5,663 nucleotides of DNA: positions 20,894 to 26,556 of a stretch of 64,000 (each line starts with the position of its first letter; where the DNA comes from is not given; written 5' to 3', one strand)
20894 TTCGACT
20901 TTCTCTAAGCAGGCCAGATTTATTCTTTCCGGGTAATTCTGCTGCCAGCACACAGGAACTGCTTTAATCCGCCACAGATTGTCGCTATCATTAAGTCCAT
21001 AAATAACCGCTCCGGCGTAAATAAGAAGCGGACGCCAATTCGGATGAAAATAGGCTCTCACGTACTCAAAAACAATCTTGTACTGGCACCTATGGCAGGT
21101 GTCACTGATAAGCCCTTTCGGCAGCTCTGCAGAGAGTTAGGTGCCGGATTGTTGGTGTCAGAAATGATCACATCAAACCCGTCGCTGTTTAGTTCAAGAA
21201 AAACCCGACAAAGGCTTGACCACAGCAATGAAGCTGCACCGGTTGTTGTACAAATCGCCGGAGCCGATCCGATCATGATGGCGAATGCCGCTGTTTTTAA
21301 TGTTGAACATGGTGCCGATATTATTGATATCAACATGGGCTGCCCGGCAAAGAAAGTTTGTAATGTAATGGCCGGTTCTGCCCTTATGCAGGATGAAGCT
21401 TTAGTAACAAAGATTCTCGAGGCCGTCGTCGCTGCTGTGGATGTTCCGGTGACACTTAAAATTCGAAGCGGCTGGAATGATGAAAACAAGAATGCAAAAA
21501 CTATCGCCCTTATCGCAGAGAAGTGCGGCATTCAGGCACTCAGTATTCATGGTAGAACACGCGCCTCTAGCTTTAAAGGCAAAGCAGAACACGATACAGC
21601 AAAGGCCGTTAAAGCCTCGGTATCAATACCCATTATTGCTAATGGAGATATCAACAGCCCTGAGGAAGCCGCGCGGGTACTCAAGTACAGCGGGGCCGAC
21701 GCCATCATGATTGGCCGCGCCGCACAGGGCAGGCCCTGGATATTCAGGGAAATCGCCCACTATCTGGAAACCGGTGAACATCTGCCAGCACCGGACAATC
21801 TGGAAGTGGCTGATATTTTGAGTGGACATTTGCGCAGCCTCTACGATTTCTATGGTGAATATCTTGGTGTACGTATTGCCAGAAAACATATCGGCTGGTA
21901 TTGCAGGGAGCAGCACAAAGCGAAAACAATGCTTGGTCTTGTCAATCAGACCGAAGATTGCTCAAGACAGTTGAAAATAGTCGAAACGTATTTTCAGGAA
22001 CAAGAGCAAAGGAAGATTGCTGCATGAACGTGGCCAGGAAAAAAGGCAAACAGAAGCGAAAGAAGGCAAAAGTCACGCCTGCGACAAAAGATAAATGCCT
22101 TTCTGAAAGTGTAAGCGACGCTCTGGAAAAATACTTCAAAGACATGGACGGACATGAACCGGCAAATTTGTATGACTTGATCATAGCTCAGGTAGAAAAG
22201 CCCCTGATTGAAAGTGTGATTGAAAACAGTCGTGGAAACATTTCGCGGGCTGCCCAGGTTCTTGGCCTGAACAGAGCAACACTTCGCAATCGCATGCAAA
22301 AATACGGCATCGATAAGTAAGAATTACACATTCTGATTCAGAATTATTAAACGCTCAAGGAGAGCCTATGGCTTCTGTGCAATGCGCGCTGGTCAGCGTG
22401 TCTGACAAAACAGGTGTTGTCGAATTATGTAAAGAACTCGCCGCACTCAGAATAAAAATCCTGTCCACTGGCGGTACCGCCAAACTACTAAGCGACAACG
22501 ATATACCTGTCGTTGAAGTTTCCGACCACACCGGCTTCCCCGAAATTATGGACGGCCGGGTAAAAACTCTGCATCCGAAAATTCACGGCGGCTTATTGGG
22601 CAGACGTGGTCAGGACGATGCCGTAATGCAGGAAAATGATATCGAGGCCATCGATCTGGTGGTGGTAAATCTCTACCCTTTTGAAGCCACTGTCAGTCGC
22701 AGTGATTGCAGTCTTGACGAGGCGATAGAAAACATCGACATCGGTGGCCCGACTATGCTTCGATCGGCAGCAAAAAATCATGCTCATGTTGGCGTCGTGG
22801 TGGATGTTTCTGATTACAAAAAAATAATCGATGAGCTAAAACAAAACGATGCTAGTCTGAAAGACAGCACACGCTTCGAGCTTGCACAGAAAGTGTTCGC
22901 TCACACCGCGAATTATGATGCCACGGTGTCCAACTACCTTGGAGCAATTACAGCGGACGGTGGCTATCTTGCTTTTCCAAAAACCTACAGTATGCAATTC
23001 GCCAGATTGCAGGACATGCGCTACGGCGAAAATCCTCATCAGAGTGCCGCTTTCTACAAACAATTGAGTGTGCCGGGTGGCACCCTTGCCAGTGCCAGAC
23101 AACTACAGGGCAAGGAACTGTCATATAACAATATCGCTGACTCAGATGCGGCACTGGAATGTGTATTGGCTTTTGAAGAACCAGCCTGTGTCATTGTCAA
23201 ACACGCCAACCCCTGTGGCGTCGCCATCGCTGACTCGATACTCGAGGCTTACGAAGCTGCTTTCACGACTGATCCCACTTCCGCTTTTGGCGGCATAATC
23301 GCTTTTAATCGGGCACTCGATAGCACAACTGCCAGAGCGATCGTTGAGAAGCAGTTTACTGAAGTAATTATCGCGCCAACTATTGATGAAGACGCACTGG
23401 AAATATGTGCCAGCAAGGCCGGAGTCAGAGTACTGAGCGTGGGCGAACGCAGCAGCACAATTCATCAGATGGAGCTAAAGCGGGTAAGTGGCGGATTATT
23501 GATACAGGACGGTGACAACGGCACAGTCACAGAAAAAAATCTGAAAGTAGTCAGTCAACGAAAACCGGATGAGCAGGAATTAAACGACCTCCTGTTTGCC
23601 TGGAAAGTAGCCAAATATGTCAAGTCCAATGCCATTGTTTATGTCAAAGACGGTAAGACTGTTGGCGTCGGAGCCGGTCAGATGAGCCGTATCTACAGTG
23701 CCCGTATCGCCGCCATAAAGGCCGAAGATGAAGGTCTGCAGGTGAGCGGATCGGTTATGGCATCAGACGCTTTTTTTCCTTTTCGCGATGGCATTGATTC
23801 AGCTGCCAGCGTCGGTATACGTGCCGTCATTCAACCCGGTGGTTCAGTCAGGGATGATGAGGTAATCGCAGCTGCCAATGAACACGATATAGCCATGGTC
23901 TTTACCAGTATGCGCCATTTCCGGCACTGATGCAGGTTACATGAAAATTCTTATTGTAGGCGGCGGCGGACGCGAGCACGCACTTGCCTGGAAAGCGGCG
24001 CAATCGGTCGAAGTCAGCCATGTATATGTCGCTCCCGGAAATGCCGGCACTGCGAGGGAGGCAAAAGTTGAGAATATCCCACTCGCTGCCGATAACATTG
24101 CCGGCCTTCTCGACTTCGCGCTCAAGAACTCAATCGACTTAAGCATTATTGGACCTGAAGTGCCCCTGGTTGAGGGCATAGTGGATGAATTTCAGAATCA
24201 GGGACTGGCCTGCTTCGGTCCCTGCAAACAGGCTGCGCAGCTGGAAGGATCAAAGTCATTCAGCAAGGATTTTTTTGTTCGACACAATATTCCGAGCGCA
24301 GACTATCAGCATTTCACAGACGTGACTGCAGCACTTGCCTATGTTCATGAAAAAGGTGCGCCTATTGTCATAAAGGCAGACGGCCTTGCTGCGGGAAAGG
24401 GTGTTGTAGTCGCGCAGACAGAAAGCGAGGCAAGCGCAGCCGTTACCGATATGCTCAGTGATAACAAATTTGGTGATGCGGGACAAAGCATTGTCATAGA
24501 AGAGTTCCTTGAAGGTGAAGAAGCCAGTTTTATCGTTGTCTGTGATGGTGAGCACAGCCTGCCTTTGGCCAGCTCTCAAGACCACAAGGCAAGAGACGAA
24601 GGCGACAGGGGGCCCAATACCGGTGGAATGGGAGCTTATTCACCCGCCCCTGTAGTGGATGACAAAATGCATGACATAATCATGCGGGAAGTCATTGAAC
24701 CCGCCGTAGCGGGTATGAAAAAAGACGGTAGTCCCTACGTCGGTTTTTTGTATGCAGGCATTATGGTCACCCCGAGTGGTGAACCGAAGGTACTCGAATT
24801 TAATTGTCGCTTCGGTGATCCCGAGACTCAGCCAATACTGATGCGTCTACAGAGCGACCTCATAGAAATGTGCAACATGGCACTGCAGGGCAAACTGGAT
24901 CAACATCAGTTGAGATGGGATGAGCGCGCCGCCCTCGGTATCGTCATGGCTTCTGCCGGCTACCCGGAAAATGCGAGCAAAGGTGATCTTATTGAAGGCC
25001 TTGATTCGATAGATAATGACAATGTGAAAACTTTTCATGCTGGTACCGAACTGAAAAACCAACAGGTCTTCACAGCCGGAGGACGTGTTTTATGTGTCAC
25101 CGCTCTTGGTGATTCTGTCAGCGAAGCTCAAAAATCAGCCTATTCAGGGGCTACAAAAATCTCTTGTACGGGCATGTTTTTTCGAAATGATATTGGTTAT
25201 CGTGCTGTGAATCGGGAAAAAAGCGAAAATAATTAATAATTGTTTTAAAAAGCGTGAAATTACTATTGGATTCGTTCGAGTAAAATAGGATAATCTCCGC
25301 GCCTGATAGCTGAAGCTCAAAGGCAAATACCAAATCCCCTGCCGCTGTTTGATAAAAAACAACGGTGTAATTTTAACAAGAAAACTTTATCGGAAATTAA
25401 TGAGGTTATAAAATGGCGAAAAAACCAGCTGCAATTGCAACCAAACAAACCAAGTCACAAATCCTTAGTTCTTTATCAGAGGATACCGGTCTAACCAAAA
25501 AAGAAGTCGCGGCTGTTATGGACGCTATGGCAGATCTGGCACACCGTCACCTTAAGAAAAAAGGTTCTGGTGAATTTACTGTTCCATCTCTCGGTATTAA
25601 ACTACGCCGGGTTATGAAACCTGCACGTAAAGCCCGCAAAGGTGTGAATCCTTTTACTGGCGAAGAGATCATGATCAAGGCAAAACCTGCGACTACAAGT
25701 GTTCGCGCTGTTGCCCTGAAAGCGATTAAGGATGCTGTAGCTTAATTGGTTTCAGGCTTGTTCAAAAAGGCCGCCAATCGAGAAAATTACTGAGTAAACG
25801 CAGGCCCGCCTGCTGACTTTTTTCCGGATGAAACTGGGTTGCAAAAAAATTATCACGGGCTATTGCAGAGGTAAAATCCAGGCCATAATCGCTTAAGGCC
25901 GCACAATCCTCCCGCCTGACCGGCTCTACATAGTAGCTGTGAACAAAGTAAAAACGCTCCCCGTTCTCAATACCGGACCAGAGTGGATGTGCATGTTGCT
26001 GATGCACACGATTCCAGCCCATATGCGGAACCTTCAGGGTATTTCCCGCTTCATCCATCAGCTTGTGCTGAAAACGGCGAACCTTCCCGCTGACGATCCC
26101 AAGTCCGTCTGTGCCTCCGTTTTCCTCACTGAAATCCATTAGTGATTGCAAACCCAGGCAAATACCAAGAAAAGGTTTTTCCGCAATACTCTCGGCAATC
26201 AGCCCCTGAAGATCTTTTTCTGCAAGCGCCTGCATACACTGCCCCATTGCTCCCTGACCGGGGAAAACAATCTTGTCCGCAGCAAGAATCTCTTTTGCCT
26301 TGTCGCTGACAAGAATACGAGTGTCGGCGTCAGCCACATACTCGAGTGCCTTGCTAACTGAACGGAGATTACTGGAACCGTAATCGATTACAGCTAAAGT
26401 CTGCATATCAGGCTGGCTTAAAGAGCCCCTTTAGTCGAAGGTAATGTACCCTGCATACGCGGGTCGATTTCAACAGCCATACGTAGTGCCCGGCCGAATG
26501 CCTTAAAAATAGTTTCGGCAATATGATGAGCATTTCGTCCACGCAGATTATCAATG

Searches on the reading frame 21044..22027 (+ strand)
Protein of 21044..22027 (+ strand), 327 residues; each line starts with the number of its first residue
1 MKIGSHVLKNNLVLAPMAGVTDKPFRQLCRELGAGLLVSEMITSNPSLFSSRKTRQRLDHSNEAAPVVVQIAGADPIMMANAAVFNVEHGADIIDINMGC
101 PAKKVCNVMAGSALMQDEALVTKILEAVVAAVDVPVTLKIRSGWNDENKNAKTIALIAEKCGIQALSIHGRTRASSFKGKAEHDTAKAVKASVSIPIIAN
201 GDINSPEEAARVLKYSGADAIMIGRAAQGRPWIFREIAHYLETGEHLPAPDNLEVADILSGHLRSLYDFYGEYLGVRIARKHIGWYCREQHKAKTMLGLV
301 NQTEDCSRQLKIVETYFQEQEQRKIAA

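Call 17: search_protein_families(library=pfam, proteins=[window:21044-22027:+])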
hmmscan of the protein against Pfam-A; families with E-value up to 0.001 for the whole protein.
window:21044-22027:+ (327 aa): 3 families
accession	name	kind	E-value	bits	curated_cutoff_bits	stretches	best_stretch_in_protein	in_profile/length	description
PF01207.24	Dus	-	2.6e-100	336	20.4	1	14-318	2-308/311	Dihydrouridine synthase (Dus)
PF01180.27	DHO_dh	-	9.1e-10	38.6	27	1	54-175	83-198/291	Dihydroorotate dehydrogenase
PF00977.27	His_biosynth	-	3.6e-06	27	23.6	0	105-226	96-221/228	Histidine biosynthesis protein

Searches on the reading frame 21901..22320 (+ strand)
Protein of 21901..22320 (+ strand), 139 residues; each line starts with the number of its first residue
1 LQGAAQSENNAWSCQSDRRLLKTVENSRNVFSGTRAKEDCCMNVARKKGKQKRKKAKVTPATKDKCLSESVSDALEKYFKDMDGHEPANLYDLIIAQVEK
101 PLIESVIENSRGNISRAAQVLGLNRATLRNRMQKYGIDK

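Call 17: search_protein_families(library=pfam, proteins=[window:21901-22320:+])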
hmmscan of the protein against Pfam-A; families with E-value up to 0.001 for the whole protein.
window:21901-22320:+ (139 aa): 3 families
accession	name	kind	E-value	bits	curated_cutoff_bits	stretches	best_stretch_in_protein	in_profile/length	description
PF02954.25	HTH_8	-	3.3e-15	56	22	1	95-135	2-42/42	Bacterial regulatory protein, Fis family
PF13556.12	HTH_30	-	0.00013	22.1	27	1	110-134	11-35/59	PucR C-terminal helix-turn-helix domain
PF18024.7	HTH_50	-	0.00014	21.9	27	1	94-137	7-49/50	Helix-turn-helix domain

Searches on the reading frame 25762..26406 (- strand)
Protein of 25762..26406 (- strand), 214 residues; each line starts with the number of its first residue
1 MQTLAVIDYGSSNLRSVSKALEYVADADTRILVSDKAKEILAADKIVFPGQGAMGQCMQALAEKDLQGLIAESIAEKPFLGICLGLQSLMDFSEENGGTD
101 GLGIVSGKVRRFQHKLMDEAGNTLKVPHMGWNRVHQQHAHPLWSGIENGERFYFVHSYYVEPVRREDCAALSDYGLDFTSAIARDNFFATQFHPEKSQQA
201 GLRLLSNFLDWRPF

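Call 18: search_protein_families(library=pfam, proteins=[window:25762-26406:-])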
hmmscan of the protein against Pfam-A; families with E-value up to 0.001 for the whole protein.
window:25762-26406:- (214 aa): 2 families
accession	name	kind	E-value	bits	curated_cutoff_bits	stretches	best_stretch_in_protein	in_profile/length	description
PF00117.34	GATase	-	2.5e-19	70.1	22.8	1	6-209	2-187/190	Glutamine amidotransferase class-I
PF07685.20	GATase_3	-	1.7e-05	25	27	1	21-125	19-131/196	CobB/CobQ-like glutamine amidotransferase domain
